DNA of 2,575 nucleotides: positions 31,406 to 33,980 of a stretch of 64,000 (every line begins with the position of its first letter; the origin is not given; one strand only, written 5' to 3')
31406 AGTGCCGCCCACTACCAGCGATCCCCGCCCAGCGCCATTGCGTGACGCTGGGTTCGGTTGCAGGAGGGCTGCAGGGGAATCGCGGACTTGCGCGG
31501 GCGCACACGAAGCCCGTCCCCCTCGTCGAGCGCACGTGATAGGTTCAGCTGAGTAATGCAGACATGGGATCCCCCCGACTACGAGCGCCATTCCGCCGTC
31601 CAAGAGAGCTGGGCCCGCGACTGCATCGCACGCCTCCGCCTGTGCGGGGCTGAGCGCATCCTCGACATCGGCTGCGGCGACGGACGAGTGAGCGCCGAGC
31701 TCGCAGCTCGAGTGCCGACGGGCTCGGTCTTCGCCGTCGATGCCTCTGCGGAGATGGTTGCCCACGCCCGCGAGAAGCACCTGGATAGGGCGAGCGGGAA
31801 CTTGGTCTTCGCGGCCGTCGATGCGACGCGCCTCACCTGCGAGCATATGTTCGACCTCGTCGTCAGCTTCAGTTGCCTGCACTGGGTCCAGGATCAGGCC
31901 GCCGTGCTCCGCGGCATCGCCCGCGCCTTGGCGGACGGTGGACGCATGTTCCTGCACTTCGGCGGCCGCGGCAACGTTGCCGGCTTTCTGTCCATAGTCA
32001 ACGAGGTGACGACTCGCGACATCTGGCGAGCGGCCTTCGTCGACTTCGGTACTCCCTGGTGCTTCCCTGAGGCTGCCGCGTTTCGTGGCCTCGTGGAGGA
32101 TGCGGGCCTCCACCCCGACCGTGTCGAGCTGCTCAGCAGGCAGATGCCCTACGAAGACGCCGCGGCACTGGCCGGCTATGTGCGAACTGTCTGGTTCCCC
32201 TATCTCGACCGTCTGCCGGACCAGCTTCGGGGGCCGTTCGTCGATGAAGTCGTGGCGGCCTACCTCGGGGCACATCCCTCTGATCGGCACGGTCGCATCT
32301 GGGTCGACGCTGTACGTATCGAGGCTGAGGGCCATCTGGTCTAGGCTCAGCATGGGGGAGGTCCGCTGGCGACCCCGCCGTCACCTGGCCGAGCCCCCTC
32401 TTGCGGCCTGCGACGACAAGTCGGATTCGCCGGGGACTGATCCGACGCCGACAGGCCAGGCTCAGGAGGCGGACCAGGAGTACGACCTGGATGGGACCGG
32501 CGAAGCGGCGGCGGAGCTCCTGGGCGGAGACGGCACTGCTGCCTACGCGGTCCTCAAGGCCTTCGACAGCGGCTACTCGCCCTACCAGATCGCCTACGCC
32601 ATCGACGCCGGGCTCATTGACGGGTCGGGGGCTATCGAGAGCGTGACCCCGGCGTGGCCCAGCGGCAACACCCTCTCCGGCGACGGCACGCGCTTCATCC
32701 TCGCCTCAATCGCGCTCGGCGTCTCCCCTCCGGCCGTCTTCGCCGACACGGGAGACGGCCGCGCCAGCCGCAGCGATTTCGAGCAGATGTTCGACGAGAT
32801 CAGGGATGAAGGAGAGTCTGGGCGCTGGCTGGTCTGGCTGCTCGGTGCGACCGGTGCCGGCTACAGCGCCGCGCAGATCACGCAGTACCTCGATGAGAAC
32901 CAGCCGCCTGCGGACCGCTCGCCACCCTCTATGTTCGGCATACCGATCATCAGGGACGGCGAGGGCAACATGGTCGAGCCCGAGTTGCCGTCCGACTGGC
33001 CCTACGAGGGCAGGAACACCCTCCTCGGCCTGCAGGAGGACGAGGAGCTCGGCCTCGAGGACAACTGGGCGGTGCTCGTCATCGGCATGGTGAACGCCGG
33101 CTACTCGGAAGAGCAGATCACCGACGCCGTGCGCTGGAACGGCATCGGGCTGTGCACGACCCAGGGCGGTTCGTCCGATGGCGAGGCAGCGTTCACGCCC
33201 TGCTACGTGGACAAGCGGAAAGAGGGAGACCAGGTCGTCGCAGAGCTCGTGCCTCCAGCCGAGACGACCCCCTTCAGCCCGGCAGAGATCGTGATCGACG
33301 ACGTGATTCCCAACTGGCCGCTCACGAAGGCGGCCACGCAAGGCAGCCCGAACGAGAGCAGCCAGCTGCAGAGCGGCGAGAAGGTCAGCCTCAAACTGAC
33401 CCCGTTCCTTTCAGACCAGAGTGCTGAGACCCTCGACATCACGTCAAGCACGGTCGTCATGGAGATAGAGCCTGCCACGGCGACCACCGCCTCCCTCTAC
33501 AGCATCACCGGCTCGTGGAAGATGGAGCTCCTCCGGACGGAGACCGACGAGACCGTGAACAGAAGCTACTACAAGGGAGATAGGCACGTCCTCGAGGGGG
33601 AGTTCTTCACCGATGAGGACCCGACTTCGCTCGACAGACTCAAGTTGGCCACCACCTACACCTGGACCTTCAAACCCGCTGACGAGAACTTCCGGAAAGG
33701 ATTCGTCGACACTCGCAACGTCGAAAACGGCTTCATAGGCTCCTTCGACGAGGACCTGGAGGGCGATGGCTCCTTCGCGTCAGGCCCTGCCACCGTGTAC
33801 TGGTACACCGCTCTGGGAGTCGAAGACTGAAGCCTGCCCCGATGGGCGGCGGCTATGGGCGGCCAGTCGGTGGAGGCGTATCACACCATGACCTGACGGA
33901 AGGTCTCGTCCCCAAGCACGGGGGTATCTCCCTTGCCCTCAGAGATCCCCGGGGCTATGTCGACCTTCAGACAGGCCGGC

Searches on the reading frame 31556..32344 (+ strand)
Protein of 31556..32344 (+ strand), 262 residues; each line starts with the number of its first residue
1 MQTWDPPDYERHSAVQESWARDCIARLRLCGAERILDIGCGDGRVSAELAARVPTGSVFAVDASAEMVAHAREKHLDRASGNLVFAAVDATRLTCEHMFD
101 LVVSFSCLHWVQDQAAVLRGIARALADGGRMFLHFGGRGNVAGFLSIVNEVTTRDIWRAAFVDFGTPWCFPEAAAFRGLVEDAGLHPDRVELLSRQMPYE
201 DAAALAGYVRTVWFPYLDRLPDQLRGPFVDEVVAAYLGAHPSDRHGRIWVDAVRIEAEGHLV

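Call 13: search_protein_families(library=pfam, proteins=[window:31556-32344:+], max_evalue=0.01)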
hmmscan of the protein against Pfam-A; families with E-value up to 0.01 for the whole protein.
window:31556-32344:+ (262 aa): 17 families
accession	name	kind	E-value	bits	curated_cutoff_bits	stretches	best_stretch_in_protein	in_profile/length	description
PF13649.12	Methyltransf_25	-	2.3e-21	76.7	27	1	35-129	1-97/97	Methyltransferase domain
PF08242.18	Methyltransf_12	-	1.2e-19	71.3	30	1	36-130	1-97/98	Methyltransferase domain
PF08241.18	Methyltransf_11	-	1.6e-19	70.8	21.2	1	36-132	1-94/95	Methyltransferase domain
PF13847.12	Methyltransf_31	-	1.7e-17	63.9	27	1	32-132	4-108/145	Methyltransferase domain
PF13489.12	Methyltransf_23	-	2.1e-16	60.5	27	1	31-185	22-159/164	Methyltransferase domain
PF01209.24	Ubie_methyltran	-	9.4e-10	38.7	20.1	1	28-132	44-150/233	ubiE/COQ5 methyltransferase family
PF05175.20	MTS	-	7.7e-09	35.9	23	1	32-132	32-137/170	Methyltransferase small domain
PF05219.18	DREV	-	6.4e-06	25.9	26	1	33-133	96-186/265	DREV methyltransferase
PF02390.23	Methyltransf_4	-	7.6e-06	25.9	24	1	35-93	5-63/173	Putative methyltransferase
PF02353.26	CMAS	-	7.6e-05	22.6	27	1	15-134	46-165/273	Mycolic acid cyclopropane synthetase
PF24675.1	NpmA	-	8.4e-05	22.4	60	1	24-93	16-89/214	16S rRNA (adenine(1408)-N(1))-methyltransferase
PF05401.17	NodS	-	0.00049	20.4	24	1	32-124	44-135/201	Nodulation protein S (NodS)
PF03848.20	TehB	-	0.00051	20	20.4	1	31-115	30-112/193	Tellurite resistance protein TehB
PF01135.25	PCMT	-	0.00062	20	20.3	1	24-90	66-133/210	Protein-L-isoaspartate(D-aspartate) O-methyltransferase (PCMT)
PF00891.24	Methyltransf_2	-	0.0024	17.7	22.3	1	20-132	51-163/210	O-methyltransferase domain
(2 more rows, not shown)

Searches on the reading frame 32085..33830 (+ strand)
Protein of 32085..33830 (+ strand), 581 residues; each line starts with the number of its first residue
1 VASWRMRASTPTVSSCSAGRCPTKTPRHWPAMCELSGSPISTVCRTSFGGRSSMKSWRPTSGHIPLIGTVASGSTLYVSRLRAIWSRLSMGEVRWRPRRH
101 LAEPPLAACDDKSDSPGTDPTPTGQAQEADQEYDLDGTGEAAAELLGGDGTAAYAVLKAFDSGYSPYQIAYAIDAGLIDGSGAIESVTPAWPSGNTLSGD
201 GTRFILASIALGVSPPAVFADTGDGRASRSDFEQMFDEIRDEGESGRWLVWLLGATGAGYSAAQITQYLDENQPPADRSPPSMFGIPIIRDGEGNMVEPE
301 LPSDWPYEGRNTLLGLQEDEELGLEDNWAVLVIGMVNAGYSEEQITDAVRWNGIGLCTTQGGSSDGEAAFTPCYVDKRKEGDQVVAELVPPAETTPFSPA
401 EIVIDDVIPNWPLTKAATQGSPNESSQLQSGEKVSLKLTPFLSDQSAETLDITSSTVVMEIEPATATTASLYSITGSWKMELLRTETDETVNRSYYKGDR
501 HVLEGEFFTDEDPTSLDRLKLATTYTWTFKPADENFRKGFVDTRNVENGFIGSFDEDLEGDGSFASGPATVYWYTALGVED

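Call 13: search_protein_families(library=pfam, proteins=[window:32085-33830:+], max_evalue=0.01)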
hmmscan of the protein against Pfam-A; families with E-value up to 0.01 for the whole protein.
window:32085-33830:+ (581 aa): 1 family
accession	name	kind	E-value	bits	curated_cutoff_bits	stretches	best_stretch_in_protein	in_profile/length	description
PF22448.1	RepB_primase_C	-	0.008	16.5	26.1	0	334-348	13-27/54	RepB DNA-primase C-terminal helical domain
